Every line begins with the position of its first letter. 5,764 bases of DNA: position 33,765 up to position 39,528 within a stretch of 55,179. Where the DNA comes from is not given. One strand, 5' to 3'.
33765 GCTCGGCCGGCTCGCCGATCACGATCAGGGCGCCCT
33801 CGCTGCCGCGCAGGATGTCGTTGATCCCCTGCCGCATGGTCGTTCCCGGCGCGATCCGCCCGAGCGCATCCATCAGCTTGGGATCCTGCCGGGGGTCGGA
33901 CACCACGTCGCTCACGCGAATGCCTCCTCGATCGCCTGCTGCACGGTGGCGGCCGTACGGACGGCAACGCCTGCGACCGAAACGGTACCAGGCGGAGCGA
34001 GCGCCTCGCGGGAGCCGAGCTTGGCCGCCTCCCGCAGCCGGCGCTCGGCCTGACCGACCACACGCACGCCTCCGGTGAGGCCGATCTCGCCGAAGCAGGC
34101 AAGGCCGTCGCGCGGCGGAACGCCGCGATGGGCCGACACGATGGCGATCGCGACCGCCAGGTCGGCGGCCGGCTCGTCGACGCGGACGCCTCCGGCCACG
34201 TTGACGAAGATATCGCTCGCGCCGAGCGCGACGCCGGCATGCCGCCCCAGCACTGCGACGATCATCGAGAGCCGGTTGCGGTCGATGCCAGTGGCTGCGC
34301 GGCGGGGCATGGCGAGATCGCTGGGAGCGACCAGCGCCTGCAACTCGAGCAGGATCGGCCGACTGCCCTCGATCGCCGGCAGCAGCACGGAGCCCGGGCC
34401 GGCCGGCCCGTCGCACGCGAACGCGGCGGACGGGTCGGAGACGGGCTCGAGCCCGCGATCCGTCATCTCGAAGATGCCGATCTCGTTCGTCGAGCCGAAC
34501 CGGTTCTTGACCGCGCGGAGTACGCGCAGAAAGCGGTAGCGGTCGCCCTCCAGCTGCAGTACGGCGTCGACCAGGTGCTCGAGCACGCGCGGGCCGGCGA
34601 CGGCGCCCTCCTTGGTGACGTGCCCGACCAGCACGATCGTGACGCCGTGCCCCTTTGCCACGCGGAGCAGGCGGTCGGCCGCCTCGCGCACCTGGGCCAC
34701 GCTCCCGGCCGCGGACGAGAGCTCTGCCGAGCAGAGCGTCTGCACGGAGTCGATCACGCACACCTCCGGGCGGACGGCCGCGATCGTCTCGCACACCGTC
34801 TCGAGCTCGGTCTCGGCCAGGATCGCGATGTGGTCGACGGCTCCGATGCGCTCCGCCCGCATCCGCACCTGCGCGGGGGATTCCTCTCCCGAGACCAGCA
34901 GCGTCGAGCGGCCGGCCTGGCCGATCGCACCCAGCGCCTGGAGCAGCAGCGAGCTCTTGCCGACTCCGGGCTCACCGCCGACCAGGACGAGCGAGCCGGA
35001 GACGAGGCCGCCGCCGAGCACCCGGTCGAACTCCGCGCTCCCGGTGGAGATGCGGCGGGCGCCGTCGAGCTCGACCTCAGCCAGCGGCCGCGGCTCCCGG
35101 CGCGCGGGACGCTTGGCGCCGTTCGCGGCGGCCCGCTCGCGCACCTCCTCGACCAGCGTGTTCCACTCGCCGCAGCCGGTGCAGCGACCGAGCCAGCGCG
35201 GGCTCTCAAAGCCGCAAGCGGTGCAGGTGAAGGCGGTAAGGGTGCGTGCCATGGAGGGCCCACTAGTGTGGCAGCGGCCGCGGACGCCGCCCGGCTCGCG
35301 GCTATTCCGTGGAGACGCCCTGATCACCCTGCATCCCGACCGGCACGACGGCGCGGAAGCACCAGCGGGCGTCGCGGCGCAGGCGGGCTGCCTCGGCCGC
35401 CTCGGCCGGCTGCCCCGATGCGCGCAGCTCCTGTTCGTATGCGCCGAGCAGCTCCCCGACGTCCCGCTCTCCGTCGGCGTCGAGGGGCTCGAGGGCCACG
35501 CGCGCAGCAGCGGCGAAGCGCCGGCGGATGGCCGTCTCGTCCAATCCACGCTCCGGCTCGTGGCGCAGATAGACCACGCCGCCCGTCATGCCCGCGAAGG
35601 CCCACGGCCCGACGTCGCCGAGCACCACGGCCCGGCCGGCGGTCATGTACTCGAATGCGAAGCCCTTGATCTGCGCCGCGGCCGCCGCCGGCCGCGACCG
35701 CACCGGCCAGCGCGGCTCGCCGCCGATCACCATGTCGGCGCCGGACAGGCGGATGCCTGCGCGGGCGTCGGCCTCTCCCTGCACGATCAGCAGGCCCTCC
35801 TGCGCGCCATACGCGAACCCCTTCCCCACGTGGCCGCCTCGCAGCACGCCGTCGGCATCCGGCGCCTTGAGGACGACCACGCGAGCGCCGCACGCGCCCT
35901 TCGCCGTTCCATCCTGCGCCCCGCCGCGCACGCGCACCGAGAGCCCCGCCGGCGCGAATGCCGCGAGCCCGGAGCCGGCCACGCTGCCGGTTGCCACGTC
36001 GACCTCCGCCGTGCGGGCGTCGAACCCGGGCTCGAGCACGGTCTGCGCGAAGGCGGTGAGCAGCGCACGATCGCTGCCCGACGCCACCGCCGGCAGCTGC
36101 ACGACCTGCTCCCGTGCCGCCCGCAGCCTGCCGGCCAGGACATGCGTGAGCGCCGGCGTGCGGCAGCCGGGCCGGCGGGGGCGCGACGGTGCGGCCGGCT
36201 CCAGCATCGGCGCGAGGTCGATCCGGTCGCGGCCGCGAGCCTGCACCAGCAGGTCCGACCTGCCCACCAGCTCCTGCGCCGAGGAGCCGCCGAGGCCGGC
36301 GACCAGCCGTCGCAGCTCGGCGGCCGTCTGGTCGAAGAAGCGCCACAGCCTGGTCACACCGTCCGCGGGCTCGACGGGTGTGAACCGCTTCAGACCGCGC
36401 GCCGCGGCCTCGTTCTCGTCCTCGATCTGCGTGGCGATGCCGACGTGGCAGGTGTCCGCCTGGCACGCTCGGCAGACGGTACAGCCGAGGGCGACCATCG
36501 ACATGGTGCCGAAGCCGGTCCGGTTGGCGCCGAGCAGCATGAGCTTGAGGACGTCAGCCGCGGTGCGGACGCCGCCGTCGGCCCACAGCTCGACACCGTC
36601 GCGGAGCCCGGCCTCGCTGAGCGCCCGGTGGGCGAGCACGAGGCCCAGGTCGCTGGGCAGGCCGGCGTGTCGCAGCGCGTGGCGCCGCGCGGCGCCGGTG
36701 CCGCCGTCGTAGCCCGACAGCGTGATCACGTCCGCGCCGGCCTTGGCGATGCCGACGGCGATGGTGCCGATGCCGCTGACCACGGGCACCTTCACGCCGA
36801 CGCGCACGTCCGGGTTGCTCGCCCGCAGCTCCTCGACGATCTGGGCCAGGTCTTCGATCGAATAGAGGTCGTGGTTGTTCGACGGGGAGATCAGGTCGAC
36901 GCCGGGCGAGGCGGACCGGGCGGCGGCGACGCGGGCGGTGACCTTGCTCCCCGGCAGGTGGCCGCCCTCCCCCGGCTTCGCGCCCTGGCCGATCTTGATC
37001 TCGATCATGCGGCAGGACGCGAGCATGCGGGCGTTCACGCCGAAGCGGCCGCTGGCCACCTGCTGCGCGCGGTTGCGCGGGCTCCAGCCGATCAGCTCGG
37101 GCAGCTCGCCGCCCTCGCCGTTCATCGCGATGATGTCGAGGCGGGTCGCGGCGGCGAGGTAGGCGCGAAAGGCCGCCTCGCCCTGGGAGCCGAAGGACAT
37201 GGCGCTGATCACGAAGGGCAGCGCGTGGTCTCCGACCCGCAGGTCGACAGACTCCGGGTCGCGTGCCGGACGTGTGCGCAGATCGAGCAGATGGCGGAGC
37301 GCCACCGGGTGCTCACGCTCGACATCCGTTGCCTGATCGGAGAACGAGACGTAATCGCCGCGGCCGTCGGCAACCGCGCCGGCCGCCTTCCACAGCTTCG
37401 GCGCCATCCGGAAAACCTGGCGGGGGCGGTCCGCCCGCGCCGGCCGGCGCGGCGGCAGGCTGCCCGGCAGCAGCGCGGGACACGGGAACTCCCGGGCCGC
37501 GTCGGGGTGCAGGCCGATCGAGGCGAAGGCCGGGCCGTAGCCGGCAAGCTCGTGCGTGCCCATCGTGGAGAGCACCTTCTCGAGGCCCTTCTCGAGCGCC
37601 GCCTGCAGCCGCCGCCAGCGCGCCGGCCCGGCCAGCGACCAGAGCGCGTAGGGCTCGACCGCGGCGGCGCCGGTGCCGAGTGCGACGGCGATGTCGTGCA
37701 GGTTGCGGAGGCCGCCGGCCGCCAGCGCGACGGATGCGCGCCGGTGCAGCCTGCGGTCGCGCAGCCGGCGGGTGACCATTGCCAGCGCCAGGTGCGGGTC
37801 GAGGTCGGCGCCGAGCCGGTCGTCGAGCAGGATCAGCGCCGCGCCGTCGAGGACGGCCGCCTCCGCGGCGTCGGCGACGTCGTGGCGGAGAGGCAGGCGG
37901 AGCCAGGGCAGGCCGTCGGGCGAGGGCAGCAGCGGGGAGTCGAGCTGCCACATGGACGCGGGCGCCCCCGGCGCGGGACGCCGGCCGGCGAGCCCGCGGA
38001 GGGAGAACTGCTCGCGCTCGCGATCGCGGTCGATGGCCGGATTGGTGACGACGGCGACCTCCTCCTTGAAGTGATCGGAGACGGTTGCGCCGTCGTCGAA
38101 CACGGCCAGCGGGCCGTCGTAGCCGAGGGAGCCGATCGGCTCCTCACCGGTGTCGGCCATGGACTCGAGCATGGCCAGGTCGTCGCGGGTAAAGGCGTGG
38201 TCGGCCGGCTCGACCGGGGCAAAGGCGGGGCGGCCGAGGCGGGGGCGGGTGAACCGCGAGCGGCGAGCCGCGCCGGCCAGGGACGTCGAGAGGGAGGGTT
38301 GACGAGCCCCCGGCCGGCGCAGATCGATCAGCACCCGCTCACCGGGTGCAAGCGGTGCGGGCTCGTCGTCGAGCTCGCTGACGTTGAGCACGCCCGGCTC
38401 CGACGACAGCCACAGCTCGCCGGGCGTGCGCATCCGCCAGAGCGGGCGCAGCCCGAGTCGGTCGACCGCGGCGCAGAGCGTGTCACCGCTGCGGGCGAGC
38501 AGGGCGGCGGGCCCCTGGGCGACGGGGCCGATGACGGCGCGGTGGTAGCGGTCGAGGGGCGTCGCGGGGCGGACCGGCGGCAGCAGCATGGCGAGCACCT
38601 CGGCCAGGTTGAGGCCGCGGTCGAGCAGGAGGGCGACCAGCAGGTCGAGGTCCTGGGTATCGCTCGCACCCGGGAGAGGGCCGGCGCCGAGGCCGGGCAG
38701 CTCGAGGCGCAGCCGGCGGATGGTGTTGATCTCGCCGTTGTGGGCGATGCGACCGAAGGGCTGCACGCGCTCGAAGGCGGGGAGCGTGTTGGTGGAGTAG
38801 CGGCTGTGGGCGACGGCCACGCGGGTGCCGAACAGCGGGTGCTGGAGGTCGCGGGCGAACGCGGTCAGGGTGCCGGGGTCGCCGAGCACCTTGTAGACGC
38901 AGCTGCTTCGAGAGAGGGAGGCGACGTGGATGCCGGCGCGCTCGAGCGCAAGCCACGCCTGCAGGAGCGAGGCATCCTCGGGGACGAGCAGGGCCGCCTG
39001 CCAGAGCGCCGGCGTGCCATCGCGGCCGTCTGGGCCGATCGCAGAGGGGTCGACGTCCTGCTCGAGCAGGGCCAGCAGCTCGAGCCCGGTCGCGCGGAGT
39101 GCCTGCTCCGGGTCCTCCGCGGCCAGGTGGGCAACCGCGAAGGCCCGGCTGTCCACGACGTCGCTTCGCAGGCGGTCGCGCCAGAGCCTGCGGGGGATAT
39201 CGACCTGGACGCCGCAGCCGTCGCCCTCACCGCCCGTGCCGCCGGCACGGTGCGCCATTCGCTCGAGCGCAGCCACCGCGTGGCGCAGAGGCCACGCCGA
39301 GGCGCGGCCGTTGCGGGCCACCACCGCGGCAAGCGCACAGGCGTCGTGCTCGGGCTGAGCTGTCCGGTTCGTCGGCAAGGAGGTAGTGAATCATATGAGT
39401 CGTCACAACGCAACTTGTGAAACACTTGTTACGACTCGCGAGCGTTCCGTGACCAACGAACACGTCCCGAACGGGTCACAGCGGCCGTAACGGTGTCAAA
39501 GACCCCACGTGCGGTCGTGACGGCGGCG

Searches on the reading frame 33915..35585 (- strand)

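Call 19: search_protein_families(library=pfam, proteins=[window:33915-35585:-], max_evalue=0.001)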
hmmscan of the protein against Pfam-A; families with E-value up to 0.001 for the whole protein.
window:33915-35585:- (557 aa): 9 families
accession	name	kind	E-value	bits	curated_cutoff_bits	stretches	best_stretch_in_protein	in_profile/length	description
PF06745.19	ATPase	-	1.9e-20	73.7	26.6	2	180-248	2-71/231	KaiC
PF18073.7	Zn_ribbon_LapB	-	4.6e-12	45.8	25.7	1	119-146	1-28/28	Rubredoxin metal binding domain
PF13481.12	AAA_25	-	8.3e-12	45.6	27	1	187-328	23-195/195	AAA domain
PF13541.12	ChlI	-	3.1e-07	30.8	27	1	449-532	35-119/121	Subunit ChlI of Mg-chelatase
PF05362.19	Lon_C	-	1.1e-05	25.5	21.1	1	457-531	94-169/205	Lon protease (S16) C-terminal proteolytic domain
PF03796.21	DnaB_C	-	1.3e-05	25.1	27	1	179-291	2-119/255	DnaB-like helicase C terminal domain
PF13191.12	AAA_16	-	5.5e-05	24.2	32.6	1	187-313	17-132/167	AAA ATPase domain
PF08423.17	Rad51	-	0.00011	22.1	22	0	178-213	7-42/244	Rad51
PF13401.12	AAA_22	-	0.00038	21.2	27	1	198-322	6-123/130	AAA domain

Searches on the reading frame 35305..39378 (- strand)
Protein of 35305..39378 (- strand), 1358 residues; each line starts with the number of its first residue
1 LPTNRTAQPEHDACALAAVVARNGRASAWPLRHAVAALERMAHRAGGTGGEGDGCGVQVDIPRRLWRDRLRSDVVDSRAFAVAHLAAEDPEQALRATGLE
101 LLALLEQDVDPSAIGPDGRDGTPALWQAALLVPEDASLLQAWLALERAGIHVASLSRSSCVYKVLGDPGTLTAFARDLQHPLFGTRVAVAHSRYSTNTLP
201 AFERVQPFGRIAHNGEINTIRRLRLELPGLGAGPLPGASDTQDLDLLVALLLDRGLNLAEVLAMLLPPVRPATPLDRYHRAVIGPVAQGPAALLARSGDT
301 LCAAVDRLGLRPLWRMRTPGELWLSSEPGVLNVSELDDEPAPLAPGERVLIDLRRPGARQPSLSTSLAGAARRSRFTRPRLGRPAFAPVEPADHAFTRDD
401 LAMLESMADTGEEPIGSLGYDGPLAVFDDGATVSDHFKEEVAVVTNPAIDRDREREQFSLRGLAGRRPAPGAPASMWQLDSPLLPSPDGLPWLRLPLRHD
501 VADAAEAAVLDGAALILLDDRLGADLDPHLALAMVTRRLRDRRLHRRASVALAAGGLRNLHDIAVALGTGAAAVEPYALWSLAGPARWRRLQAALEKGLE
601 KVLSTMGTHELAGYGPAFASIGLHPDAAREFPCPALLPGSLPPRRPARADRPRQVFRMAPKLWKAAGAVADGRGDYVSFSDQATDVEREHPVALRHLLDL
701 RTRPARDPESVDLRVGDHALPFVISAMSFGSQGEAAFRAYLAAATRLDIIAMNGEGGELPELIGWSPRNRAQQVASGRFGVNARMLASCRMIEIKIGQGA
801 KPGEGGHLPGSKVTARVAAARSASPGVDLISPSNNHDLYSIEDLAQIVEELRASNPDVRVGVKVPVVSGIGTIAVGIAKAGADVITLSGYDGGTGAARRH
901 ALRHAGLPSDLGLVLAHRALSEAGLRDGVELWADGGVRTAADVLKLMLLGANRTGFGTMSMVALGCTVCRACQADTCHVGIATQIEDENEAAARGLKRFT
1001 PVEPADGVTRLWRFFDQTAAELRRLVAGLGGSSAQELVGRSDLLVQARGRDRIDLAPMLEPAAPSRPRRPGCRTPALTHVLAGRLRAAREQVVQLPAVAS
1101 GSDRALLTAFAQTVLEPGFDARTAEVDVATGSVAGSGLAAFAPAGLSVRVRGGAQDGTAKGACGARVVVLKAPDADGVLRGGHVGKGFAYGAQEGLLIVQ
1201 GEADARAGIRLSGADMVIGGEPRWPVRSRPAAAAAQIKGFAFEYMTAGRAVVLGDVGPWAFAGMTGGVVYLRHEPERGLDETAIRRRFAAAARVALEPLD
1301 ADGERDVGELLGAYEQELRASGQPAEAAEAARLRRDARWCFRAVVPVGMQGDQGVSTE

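Call 19: search_protein_families(library=pfam, proteins=[window:35305-39378:-], max_evalue=0.001)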
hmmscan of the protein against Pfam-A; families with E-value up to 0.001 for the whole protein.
window:35305-39378:- (1358 aa): 6 families
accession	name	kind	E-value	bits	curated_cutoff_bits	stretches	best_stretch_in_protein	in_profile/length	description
PF01645.23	Glu_synthase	-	4.3e-101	339.2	20.4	1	719-1030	66-367/369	Conserved region in glutamate synthase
PF04898.20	Glu_syn_central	-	3.8e-40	138.5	22.8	2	500-624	137-277/277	Glutamate synthase central domain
PF00310.26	GATase_2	-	3.7e-39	135.1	19.9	2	14-221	1-239/420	Glutamine amidotransferases class-II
PF01493.24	GXGXG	-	3.6e-21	76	32.5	1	1114-1276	22-167/190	GXGXG motif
PF13522.11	GATase_6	-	0.00035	21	27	0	182-251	7-77/130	Glutamine amidotransferase domain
PF01070.24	FMN_dh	-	0.00035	20.1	24.9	0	925-965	270-310/350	FMN-dependent dehydrogenase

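Call 20: find_homologous_proteins(query=window:35305-39378:-, max_evalue=1e-100)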
Query window:35305-39378:- (1358 aa): 2955 proteins with E <= 1e-100 among 8000 candidates; the best 120 are listed.
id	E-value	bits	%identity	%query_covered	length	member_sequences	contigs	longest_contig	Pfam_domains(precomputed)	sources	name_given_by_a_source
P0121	0.0e+0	2757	94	99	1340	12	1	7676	PF01493.26,PF00310.27,PF04898.21,PF01645.24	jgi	-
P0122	0.0e+0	2649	90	99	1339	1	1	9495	PF01070.25,PF01493.26,PF00310.27,PF04898.21,PF01645.24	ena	-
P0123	0.0e+0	2582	88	99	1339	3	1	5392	PF01070.25,PF01493.26,PF00310.27,PF04898.21,PF01645.24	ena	-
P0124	0.0e+0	2563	89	97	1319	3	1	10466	PF01493.26,PF00310.27,PF04898.21,PF01645.24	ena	-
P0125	0.0e+0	2481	86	97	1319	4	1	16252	PF01493.26,PF00310.27,PF04898.21,PF01645.24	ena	-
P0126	0.0e+0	2399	82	100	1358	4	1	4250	PF01493.26,PF00310.27,PF04898.21,PF01645.24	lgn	-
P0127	0.0e+0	2295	80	100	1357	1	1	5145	PF13522.12,PF01493.26,PF00310.27,PF04898.21,PF01645.24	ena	-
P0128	0.0e+0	2263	78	100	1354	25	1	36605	PF01493.26,PF00310.27,PF04898.21,PF01645.24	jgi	jgi:glutamate synthase (NADPH/NADH) large chain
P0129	0.0e+0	2252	78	100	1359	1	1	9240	PF01070.25,PF01493.26,PF00310.27,PF04898.21,PF01645.24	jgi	jgi:glutamate synthase (NADPH) large chain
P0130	0.0e+0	2226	77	100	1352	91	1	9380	PF01070.25,PF01493.26,PF00310.27,PF04898.21,PF01645.24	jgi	jgi:glutamate synthase (NADPH/NADH) large chain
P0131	0.0e+0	2218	77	100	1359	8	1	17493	PF01070.25,PF01493.26,PF00310.27,PF04898.21,PF01645.24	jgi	jgi:glutamate synthase (NADPH) large chain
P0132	0.0e+0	2032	80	86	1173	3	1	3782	PF01493.26,PF00310.27,PF04898.21,PF01645.24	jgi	-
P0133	0.0e+0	1846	68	100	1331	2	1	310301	PF01493.26,PF00310.27,PF04898.21,PF01645.24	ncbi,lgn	-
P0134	0.0e+0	1770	81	77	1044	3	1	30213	PF01493.26,PF04898.21,PF01645.24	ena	-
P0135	0.0e+0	1729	81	74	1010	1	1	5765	PF01493.26,PF04898.21,PF01645.24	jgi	jgi:glutamate synthase (NADPH) large chain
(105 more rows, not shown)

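Call 21: find_encoding_contigs(protein=P0121, flank=2500, max_places=1)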
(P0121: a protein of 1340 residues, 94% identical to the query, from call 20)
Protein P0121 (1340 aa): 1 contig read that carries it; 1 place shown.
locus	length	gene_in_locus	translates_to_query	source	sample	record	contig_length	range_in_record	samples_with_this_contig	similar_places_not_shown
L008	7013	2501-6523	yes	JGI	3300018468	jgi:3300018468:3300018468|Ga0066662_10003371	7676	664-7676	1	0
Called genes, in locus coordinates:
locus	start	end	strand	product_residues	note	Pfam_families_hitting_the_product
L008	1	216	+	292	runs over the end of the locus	?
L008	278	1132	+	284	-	PF01418:HTH_6, PF01380:SIS (weak)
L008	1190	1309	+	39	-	-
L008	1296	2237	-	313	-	PF14016:DUF4232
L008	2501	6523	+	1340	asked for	PF00310:GATase_2, PF04898:Glu_syn_central, PF01645:Glu_synthase, PF01493:GXGXG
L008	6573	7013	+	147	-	?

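Call 22: find_encoding_contigs(protein=P0122, flank=2500, max_places=1)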
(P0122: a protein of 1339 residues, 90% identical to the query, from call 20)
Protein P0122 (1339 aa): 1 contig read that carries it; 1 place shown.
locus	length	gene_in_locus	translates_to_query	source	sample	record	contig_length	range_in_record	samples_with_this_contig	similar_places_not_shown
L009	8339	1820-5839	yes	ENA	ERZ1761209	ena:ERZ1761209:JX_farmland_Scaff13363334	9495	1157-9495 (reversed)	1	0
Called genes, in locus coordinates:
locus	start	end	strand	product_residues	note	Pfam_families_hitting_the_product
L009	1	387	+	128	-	?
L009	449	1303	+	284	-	PF01418:HTH_6, PF01380:SIS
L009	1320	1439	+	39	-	-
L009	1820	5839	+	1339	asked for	PF00310:GATase_2, PF04898:Glu_syn_central, PF01070:FMN_dh (faint), PF04898:Glu_syn_central, PF01645:Glu_synthase, PF01493:GXGXG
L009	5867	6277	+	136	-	-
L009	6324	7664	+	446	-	PF18073:Zn_ribbon_LapB, PF13481:AAA_25, PF03796:DnaB_C (weak), PF06745:ATPase, PF23442:DUF7125, PF06745:ATPase, PF13541:ChlI (weak), PF05362:Lon_C (weak)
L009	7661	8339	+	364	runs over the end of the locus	PF02457:DAC, PF10635:DisA-linker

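Call 23: find_encoding_contigs(protein=P0125, flank=2500, max_places=1)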
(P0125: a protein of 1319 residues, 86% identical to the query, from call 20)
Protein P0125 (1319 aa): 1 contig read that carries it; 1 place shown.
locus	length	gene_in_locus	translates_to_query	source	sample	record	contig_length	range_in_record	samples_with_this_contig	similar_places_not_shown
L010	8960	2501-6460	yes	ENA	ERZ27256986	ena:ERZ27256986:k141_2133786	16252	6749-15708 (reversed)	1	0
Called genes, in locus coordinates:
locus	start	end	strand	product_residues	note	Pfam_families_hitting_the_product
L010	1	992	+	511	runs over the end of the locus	?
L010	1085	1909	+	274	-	PF01418:HTH_6, PF01380:SIS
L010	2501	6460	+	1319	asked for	PF00310:GATase_2, PF04898:Glu_syn_central, PF01645:Glu_synthase, PF01493:GXGXG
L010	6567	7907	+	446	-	PF18073:Zn_ribbon_LapB, PF13481:AAA_25, PF03796:DnaB_C (faint), PF06745:ATPase, PF23442:DUF7125, PF06745:ATPase, PF13541:ChlI, PF05362:Lon_C (weak)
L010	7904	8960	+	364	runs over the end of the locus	PF02457:DAC, PF10635:DisA-linker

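Call 24: find_encoding_contigs(protein=P0128, flank=2500, max_places=1)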
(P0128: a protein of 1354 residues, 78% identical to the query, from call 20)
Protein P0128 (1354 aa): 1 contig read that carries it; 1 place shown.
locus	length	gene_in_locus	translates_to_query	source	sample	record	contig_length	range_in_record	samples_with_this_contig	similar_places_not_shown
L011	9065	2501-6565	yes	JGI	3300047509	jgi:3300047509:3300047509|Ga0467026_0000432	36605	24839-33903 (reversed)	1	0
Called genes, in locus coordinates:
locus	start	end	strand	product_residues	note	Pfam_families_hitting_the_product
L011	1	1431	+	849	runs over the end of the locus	PF02861:Clp_N, PF23569:NBD_SMAX1, PF00004:AAA, PF17871:AAA_lid_9, PF00004:AAA, PF07724:AAA_2, PF07728:AAA_5, PF10431:ClpB_D2-small, +11 more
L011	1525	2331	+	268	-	PF01418:HTH_6 (weak), PF01380:SIS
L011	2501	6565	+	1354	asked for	PF00310:GATase_2, PF04898:Glu_syn_central, PF01645:Glu_synthase, PF01493:GXGXG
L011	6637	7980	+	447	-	PF18073:Zn_ribbon_LapB, PF13481:AAA_25, PF03796:DnaB_C (weak), PF06745:ATPase, PF23442:DUF7125, PF06745:ATPase, PF13541:ChlI (weak), PF05362:Lon_C (weak), +1 more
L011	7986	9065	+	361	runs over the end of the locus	PF02457:DAC, PF10635:DisA-linker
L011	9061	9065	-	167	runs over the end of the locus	PF07336:ABATE, PF11706:zf-CGNR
